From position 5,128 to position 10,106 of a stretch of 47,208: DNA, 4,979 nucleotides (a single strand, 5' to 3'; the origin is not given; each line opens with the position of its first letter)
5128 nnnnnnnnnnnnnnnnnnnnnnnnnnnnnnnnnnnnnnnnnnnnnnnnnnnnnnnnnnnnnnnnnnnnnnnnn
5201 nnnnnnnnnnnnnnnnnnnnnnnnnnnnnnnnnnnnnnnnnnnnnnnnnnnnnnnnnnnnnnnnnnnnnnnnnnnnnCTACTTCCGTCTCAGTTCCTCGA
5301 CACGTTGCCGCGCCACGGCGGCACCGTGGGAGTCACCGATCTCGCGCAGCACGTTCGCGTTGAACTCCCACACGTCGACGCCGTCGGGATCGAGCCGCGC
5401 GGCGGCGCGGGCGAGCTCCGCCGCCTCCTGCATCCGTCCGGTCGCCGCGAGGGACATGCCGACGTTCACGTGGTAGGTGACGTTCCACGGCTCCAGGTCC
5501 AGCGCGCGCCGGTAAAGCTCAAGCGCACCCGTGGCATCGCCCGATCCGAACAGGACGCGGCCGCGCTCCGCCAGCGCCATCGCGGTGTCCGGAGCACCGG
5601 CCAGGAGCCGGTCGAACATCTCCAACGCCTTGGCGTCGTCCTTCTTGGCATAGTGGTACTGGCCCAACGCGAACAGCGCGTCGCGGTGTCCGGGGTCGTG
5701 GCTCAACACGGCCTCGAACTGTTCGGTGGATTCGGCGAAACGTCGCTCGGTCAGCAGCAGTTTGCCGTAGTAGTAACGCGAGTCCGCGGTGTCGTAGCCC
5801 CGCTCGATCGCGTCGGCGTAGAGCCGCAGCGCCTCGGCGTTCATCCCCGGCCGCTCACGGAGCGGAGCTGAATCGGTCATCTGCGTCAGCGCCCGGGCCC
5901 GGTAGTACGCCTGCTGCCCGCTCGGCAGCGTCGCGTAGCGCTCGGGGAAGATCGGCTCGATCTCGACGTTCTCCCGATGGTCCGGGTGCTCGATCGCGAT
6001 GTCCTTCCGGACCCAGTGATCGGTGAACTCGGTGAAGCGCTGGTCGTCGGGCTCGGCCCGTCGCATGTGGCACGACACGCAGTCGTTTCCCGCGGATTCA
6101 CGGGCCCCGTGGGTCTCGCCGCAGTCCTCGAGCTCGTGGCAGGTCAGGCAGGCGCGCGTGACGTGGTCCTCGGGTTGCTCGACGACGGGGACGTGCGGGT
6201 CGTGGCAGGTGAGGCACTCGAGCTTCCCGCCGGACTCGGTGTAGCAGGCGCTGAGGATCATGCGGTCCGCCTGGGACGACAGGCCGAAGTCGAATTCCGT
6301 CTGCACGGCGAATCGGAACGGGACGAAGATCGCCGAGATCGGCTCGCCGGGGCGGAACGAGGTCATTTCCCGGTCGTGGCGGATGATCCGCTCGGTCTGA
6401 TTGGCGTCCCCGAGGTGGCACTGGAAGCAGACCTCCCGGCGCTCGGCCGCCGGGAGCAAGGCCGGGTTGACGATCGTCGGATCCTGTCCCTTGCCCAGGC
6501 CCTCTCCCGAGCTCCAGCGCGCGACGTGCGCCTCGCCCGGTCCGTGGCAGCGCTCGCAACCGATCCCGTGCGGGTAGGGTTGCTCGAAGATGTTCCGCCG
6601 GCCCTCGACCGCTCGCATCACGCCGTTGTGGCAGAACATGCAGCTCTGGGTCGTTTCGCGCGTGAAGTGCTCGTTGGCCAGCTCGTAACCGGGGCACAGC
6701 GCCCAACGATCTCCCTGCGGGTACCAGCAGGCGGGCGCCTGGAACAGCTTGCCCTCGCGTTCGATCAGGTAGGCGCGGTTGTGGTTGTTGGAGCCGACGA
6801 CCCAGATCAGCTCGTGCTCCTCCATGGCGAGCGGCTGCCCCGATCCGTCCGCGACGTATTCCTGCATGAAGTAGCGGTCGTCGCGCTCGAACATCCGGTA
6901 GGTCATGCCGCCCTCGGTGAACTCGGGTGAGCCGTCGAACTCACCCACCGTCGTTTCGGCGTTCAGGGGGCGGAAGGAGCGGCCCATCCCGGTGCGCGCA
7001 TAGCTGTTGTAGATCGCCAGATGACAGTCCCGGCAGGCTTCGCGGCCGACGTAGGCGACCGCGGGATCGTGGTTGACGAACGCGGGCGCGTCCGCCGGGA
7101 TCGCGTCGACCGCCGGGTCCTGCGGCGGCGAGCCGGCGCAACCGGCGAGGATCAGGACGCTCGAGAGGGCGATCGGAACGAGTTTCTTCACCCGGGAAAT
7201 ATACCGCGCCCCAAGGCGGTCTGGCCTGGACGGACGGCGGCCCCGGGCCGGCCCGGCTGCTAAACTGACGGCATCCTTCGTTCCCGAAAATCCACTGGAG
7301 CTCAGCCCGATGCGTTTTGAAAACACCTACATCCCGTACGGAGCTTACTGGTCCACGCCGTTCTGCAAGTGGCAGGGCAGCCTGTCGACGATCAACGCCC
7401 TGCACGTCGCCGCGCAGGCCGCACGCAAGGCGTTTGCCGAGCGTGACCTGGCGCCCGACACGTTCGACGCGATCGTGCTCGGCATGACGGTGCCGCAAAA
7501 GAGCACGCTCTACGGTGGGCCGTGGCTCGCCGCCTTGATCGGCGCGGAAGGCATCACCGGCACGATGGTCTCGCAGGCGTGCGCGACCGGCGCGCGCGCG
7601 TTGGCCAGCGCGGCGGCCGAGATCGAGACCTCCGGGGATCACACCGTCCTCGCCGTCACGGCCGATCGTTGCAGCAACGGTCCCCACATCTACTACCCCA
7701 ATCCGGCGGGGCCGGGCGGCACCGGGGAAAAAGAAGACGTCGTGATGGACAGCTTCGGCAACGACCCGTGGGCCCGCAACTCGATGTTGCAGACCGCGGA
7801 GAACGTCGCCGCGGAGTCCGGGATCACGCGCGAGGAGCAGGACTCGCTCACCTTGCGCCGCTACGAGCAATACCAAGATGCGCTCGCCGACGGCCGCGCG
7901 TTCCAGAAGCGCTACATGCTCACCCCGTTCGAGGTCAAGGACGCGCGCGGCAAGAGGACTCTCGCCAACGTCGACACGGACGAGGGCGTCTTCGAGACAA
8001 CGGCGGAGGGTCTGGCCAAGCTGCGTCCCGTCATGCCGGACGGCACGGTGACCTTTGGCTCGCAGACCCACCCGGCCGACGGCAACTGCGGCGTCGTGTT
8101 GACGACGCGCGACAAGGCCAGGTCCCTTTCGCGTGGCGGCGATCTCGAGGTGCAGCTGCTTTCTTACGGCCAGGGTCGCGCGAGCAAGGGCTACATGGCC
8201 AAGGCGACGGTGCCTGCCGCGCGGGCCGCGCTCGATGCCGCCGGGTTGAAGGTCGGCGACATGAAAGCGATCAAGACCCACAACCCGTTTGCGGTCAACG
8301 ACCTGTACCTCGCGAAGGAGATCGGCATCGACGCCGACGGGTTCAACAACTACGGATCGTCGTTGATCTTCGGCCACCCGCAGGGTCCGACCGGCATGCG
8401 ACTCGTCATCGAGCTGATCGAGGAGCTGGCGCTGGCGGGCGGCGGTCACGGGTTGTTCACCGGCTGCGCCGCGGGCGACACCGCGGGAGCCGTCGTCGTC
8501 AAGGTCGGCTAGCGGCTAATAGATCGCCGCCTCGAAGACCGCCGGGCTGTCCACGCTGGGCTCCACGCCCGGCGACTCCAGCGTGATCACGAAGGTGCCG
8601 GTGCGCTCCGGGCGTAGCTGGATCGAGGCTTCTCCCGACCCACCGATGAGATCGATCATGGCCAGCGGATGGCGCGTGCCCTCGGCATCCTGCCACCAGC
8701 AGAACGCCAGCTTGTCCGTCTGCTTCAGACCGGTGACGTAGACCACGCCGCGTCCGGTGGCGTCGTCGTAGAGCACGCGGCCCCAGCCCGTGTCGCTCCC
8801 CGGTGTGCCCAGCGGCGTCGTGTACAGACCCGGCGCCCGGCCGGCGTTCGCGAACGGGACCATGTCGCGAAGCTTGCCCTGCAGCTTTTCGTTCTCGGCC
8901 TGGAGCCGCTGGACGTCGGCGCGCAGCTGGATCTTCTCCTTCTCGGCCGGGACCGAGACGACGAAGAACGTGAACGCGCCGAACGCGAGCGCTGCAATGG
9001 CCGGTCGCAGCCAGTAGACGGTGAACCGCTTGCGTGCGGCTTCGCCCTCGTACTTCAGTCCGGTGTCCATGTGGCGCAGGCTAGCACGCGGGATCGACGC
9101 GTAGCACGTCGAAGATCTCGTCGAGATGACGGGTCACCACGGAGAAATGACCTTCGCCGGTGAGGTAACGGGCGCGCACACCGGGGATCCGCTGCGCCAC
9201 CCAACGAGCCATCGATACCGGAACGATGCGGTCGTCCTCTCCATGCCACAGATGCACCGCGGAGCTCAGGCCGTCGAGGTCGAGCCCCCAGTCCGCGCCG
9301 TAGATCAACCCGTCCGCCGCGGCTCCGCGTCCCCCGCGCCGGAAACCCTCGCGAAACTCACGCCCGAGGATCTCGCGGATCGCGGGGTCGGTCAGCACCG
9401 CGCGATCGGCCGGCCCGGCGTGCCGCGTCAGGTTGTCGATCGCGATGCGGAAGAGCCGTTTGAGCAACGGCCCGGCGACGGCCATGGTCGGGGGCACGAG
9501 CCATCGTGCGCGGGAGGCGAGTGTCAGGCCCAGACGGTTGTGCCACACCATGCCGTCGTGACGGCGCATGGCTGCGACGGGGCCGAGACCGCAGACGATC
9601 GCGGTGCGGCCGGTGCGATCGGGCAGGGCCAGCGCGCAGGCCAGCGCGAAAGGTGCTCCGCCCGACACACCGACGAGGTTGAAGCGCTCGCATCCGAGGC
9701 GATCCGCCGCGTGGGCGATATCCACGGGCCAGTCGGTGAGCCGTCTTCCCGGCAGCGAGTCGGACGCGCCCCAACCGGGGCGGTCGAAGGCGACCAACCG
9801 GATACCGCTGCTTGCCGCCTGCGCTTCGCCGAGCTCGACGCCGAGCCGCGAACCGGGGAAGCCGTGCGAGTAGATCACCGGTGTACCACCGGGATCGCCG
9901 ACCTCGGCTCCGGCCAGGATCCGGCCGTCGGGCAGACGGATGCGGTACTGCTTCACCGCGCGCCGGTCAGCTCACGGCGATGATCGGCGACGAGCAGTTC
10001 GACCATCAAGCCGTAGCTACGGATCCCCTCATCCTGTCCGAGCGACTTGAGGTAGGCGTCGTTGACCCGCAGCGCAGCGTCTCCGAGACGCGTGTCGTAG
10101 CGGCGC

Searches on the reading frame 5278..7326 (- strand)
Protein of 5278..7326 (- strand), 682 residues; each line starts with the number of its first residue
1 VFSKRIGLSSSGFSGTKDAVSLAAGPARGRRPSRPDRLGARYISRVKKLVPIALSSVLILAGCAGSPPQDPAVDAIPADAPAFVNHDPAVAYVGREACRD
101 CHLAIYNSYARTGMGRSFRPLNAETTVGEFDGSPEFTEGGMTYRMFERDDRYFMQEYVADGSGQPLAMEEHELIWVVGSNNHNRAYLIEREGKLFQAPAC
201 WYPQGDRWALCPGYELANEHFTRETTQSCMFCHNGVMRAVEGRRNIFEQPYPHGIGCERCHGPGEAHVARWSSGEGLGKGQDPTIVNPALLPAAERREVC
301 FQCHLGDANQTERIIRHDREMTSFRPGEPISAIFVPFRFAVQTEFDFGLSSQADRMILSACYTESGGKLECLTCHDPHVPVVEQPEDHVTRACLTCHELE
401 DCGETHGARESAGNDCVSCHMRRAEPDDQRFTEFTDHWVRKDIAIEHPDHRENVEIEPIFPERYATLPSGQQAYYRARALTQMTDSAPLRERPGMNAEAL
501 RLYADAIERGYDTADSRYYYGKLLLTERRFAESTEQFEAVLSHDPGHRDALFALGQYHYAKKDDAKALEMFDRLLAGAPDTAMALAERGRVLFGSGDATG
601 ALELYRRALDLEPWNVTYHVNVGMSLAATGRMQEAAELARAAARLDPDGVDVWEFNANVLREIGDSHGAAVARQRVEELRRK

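Call 25: search_protein_families(library=pfam, proteins=[window:5278-7326:-], max_evalue=0.001)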
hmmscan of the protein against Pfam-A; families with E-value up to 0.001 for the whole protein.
window:5278-7326:- (682 aa): 15 families
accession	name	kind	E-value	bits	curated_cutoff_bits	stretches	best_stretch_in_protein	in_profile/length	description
PF13432.12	TPR_16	-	1.9e-19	70.2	32.7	2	588-649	3-64/65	Tetratricopeptide repeat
PF07719.23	TPR_2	-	5.2e-17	60.9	27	0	583-613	2-32/34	Tetratricopeptide repeat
PF14559.12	TPR_19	-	3.2e-13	50.2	25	2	524-583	1-61/68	Tetratricopeptide repeat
PF13428.12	TPR_14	-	3.4e-13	49.3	23.5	0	549-590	2-43/44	Tetratricopeptide repeat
PF13424.12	TPR_12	-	4.2e-09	36.9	30.1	1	550-611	12-74/77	Tetratricopeptide repeat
PF00515.34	TPR_1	-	6.6e-08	32.5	27.8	0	583-614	2-33/34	Tetratricopeptide repeat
PF13181.12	TPR_8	-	7.9e-07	29.2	25.7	0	618-648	3-33/34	Tetratricopeptide repeat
PF14522.11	Cytochrome_C7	-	8.1e-07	29.2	24.8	1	223-304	11-66/67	Cytochrome c7 and related cytochrome c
PF13371.12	TPR_9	-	1.8e-06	28.3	35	1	556-613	3-60/73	Tetratricopeptide repeat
PF13435.11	Cytochrome_C554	-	3.2e-06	28.4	20.8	0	223-262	45-84/84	Cytochrome c554 and c-prime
PF13414.12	TPR_11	-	4.7e-06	26.6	26.8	1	589-629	1-41/42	TPR repeat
PF23914.1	TPR_CcmH_CycH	-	2.6e-05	24.5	42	0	589-677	57-148/158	Cytochrome c-type biogenesis protein H TPR domain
PF12895.13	ANAPC3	-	7.6e-05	23.3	27.2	0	565-638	6-78/82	Anaphase-promoting complex, cyclosome, subunit 3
PF09699.15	Paired_CXXCH_1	-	7.9e-05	22.7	20.6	0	370-398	8-37/41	Doubled CXXCH motif (Paired_CXXCH_1)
PF13176.12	TPR_7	-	0.00048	20.4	27.9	0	550-580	1-31/36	Tetratricopeptide repeat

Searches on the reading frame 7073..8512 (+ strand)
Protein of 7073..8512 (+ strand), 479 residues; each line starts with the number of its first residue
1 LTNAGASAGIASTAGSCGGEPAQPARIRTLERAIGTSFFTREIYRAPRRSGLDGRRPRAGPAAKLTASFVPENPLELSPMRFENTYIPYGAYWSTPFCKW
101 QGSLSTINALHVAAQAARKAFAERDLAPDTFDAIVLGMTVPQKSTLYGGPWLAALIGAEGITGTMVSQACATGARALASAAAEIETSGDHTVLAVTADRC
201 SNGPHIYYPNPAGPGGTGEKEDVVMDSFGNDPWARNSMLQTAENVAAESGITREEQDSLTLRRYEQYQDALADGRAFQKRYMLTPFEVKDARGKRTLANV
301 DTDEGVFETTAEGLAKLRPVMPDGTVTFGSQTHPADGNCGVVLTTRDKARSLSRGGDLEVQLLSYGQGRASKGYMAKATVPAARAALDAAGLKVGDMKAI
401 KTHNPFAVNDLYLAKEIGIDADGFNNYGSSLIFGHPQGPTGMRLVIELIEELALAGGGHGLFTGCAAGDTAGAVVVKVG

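Call 25: search_protein_families(library=pfam, proteins=[window:7073-8512:+], max_evalue=0.001)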
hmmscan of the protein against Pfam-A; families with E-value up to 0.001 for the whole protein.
window:7073-8512:+ (479 aa): 2 families
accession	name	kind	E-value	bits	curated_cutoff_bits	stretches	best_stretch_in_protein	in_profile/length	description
PF00108.29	Thiolase_N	-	8.1e-27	94.7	26.4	1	95-346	9-259/260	Thiolase, N-terminal domain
PF02803.24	Thiolase_C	-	1e-18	67.6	27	1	363-477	8-122/123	Thiolase, C-terminal domain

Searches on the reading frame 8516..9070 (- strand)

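Call 25: search_protein_families(library=pfam, proteins=[window:8516-9070:-], max_evalue=0.001)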
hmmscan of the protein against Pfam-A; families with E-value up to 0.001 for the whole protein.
window:8516-9070:- (184 aa): 1 family
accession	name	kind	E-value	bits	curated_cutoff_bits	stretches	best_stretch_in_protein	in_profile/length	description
PF10099.14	RskA_C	-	9.7e-06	26.3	29.4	1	26-171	6-129/135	Anti-sigma-K factor rskA, C-terminal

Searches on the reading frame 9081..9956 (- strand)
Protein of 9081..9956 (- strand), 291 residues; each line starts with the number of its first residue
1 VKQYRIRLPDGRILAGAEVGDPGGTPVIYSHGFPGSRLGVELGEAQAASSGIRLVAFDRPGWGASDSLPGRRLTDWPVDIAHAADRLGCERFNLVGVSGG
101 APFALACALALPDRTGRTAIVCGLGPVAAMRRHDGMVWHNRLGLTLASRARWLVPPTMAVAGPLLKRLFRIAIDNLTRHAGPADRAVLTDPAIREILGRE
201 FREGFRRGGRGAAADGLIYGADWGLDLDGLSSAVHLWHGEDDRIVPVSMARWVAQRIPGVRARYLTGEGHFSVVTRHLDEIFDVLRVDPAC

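Call 25: search_protein_families(library=pfam, proteins=[window:9081-9956:-], max_evalue=0.001)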
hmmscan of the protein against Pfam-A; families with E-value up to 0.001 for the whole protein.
window:9081-9956:- (291 aa): 3 families
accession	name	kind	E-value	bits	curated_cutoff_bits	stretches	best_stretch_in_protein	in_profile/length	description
PF00561.26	Abhydrolase_1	-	4.9e-12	46.5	25.8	1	26-140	2-119/245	alpha/beta hydrolase fold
PF12697.13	Abhydrolase_6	-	1.7e-10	42.4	26.3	1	30-283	4-216/217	Alpha/beta hydrolase family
PF12146.15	Hydrolase_4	-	0.00012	21.9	27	0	48-260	28-220/239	Serine aminopeptidase, S33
